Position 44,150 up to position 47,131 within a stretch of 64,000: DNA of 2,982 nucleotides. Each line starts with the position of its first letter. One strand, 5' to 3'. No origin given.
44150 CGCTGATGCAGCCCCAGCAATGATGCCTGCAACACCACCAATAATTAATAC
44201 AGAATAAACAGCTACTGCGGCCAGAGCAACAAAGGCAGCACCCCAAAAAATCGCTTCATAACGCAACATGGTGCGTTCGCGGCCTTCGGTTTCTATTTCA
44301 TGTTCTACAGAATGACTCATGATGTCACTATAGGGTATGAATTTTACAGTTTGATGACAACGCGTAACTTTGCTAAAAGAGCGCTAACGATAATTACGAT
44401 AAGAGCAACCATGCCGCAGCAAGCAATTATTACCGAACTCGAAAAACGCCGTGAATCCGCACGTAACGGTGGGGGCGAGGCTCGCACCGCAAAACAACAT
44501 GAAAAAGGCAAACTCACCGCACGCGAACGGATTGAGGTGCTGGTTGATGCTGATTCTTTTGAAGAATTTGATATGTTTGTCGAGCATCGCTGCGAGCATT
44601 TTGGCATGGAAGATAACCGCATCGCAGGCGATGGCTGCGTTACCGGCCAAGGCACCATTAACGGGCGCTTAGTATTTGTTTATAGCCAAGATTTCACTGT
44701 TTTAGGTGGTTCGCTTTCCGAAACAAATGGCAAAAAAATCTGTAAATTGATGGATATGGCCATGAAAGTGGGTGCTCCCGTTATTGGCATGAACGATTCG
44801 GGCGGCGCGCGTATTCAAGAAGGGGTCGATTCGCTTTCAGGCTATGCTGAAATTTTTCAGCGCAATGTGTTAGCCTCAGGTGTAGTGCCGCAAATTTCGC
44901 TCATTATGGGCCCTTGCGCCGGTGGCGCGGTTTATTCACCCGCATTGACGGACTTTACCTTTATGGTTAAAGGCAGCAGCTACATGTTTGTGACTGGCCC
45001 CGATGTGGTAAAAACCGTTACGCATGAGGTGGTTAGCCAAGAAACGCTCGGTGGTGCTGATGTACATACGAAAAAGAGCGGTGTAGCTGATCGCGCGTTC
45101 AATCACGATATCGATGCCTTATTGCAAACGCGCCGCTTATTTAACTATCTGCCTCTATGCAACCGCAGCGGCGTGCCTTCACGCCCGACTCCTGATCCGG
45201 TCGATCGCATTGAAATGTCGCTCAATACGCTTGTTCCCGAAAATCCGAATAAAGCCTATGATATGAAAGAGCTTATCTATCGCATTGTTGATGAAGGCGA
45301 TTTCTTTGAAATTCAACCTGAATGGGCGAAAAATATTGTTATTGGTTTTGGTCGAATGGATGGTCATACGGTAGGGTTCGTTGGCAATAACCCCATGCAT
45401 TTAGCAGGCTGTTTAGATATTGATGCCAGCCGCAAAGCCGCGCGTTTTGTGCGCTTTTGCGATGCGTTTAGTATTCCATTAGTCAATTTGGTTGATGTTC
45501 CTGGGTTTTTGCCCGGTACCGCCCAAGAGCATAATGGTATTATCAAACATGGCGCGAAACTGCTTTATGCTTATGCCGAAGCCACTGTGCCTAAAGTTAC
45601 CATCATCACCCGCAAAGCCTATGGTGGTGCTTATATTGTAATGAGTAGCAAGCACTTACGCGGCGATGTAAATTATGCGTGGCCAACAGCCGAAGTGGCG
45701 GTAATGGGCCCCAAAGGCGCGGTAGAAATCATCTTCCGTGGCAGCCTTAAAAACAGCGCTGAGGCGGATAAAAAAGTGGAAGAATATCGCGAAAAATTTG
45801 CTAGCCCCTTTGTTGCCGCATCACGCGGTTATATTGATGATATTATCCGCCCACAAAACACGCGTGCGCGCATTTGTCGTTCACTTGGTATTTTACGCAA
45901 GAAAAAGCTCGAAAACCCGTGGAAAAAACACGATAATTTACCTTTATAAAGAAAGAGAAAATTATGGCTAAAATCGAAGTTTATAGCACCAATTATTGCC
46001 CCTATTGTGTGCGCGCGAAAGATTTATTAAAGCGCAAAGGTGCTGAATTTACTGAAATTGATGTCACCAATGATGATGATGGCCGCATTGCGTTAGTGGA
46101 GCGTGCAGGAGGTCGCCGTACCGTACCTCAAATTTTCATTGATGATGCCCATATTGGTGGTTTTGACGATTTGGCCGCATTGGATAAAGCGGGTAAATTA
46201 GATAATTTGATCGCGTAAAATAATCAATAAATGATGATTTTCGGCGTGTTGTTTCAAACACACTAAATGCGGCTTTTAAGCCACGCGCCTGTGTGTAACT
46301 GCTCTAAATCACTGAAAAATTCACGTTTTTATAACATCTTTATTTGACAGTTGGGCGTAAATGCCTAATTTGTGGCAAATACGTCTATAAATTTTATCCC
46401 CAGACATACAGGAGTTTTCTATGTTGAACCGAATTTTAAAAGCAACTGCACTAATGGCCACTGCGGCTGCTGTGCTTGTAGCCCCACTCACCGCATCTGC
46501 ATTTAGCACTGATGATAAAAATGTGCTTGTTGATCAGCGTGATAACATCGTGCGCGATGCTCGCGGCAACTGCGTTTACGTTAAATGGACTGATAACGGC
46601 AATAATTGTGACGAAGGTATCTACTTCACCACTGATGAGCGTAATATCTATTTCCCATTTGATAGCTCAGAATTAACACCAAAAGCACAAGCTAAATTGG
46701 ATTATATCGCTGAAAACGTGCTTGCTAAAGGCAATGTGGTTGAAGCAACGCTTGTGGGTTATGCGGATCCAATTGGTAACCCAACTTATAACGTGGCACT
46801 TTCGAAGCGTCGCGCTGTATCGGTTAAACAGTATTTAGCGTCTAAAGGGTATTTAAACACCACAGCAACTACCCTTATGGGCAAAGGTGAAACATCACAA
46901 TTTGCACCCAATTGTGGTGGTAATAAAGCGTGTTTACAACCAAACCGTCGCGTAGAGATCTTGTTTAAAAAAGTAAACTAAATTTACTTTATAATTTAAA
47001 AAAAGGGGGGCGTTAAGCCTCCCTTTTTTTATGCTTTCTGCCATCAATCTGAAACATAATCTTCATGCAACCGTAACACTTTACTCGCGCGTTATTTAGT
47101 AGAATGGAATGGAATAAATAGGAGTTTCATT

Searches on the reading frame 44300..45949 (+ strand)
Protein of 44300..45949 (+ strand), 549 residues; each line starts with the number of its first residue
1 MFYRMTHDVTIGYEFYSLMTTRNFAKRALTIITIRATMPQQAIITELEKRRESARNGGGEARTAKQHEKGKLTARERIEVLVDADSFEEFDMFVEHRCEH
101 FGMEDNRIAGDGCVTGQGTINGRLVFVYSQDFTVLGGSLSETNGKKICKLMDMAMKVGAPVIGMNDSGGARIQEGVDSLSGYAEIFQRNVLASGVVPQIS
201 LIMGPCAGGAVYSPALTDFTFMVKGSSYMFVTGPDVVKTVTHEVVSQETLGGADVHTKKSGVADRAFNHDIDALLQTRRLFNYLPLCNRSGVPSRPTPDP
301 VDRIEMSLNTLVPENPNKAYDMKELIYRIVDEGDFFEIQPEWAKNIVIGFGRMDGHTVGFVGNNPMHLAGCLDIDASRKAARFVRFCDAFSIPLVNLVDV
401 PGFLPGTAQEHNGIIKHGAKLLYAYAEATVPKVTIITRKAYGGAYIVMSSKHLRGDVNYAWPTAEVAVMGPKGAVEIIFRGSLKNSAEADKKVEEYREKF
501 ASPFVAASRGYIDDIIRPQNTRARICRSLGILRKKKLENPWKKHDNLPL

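Call 69: search_protein_families(library=pfam, proteins=[window:44300-45949:+], max_evalue=0.001)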
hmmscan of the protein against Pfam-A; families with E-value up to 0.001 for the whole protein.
window:44300-45949:+ (549 aa): 2 families
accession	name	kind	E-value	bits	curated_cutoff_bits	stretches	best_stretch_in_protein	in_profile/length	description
PF01039.27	Carboxyl_trans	-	3e-201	669.8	22.3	1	65-547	1-493/493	Carboxyl transferase domain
PF03255.19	ACCA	-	4.4e-15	56.1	23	1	345-487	93-239/310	Acetyl co-enzyme A carboxylase carboxyltransferase-like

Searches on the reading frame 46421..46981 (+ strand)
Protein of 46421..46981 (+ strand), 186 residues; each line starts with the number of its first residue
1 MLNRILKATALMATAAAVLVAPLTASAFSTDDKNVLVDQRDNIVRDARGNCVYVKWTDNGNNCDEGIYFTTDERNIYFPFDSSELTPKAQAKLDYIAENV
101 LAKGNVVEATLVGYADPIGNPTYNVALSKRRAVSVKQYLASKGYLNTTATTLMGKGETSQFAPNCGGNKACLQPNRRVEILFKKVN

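Call 69: search_protein_families(library=pfam, proteins=[window:46421-46981:+], max_evalue=0.001)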
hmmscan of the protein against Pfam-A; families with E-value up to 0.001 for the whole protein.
window:46421-46981:+ (186 aa): 1 family
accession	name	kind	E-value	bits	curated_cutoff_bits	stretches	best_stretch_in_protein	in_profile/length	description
PF00691.25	OmpA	-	4.4e-14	53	27.2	1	77-164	1-88/98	OmpA family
